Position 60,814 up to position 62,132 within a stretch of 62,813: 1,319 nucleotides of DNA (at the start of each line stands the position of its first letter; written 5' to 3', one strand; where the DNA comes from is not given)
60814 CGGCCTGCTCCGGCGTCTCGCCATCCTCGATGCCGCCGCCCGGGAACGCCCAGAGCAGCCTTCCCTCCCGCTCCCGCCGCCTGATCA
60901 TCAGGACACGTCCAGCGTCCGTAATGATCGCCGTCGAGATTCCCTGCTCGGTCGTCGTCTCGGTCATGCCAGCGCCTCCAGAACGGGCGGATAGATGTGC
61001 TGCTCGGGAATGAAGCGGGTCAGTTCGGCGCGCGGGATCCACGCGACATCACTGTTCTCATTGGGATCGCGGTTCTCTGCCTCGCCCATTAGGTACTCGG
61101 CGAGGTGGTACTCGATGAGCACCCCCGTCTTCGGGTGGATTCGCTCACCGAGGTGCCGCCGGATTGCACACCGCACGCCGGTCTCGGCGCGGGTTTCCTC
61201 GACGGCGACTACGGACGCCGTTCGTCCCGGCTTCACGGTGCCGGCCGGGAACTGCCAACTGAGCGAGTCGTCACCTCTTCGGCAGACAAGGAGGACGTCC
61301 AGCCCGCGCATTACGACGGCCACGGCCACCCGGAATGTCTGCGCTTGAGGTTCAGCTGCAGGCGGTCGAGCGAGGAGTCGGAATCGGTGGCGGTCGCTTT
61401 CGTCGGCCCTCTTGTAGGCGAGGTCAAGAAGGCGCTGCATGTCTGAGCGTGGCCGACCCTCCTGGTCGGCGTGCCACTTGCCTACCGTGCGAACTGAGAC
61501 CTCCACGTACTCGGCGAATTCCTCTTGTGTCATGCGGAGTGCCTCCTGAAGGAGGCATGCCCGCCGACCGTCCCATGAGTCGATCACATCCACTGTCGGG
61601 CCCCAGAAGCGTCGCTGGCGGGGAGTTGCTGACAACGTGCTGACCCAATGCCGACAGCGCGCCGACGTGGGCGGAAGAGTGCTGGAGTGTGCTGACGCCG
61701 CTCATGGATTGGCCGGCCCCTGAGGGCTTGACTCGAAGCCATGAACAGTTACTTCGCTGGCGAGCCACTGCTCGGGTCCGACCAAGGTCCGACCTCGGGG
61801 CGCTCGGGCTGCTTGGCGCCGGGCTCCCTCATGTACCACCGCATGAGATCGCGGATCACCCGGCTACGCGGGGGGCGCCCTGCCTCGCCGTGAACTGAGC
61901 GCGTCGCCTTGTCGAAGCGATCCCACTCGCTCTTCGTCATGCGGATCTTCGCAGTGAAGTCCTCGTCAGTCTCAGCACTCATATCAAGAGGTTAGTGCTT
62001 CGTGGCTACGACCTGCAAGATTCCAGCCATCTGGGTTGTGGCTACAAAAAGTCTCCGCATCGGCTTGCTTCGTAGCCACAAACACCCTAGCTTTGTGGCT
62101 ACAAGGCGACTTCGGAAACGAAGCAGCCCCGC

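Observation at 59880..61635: Tightly coupled minus-strand operon XRE-Nudix(degenerate) / Nudix(active) / GIY-YIG-GntR: candidate nucleotide-signal sensing defence or anti-defence module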

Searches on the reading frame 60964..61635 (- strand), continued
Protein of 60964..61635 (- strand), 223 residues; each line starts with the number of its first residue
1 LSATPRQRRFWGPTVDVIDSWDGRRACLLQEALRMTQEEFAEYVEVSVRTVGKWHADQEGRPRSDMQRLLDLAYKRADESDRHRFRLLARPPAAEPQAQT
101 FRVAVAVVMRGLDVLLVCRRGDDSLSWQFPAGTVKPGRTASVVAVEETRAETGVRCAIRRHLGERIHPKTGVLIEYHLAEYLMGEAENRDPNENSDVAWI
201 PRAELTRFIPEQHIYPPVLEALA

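Call 101: search_protein_families(library=pfam, alignment_id=A5, max_evalue=0.0001)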
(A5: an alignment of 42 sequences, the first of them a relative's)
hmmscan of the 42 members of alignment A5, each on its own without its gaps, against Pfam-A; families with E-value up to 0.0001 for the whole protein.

A. member 1, P0162 (383 aa): 2 families
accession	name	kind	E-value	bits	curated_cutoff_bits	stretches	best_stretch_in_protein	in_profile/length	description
PF00293.34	NUDIX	-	8.2e-36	123.4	21.1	2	227-333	4-122/134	NUDIX domain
PF14815.12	NUDIX_4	-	2.8e-15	56.5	35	1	229-333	3-101/113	NUDIX domain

B. families by the number of members that match (of 42 scanned): 69 families (the first 25 are shown)
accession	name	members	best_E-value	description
PF00293.34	NUDIX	40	2.8e-40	NUDIX domain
PF14815.12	NUDIX_4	25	2.8e-15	NUDIX domain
PF13676.11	TIR_2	8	2.6e-22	TIR domain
PF24391.1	HD-CE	5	3.5e-31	HD-CE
PF01582.25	TIR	5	1.1e-14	TIR domain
PF01381.28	HTH_3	3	3.6e-63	Helix-turn-helix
PF13560.12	HTH_31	2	2.2e-57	Helix-turn-helix domain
PF00069.31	Pkinase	2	2.1e-34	Protein kinase domain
PF07714.23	PK_Tyr_Ser-Thr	2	5.9e-19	Protein tyrosine and serine/threonine kinase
PF13289.12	SIR2_2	2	1.5e-10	SIR2-like domain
PF22327.2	Nudt16-like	2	1.6e-05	U8 snoRNA-decapping enzyme-like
PF13384.12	HTH_23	1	1.6e-40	Homeodomain-like domain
PF02481.21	DNA_processg_A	1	4.6e-40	DNA recombination-mediator protein A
PF20432.4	Xre-like-HTH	1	1.3e-33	Antitoxin Xre-like helix-turn-helix domain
PF13022.12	HTH_Tnp_1_2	1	7.3e-29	Helix-turn-helix of insertion element transposase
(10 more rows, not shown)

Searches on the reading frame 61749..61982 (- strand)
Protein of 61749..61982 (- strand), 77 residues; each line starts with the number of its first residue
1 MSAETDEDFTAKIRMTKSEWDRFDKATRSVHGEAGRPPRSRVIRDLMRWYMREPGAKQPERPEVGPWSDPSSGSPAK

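Call 3: search_protein_families(library=pfam, proteins=[window:61749-61982:-], max_evalue=0.1)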
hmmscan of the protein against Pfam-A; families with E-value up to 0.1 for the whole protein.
window:61749-61982:- (77 aa): 1 family
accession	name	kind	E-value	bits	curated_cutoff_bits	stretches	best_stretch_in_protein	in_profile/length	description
PF02209.24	VHP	-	0.042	14.2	27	1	5-22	3-20/36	Villin headpiece domain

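Call 4: search_protein_families(library=padloc, proteins=[window:61749-61982:-], max_evalue=0.1)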
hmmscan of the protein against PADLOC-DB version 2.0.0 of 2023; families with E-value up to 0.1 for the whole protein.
window:61749-61982:- (77 aa): 0 families

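Call 5: search_protein_families(library=phrogs, proteins=[window:61749-61982:-], max_evalue=0.01)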
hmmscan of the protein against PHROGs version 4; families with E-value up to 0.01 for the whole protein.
window:61749-61982:- (77 aa): 0 families

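Call 61: search_protein_families(library=ncbifam, proteins=[window:61749-61982:-], max_evalue=0.001)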
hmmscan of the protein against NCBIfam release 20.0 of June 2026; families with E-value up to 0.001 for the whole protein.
window:61749-61982:- (77 aa): 0 families

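Call 64: search_solved_structures(query=window:61749-61982:-, max_evalue=10, show_alignments=2)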
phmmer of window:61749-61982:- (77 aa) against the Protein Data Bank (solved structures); distinct sequences matched with E-value up to 10: 1.
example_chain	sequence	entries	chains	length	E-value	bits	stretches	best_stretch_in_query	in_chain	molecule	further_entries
9r2d_A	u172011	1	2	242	1.4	12.5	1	19-56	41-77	Crystal structure of ASB1.3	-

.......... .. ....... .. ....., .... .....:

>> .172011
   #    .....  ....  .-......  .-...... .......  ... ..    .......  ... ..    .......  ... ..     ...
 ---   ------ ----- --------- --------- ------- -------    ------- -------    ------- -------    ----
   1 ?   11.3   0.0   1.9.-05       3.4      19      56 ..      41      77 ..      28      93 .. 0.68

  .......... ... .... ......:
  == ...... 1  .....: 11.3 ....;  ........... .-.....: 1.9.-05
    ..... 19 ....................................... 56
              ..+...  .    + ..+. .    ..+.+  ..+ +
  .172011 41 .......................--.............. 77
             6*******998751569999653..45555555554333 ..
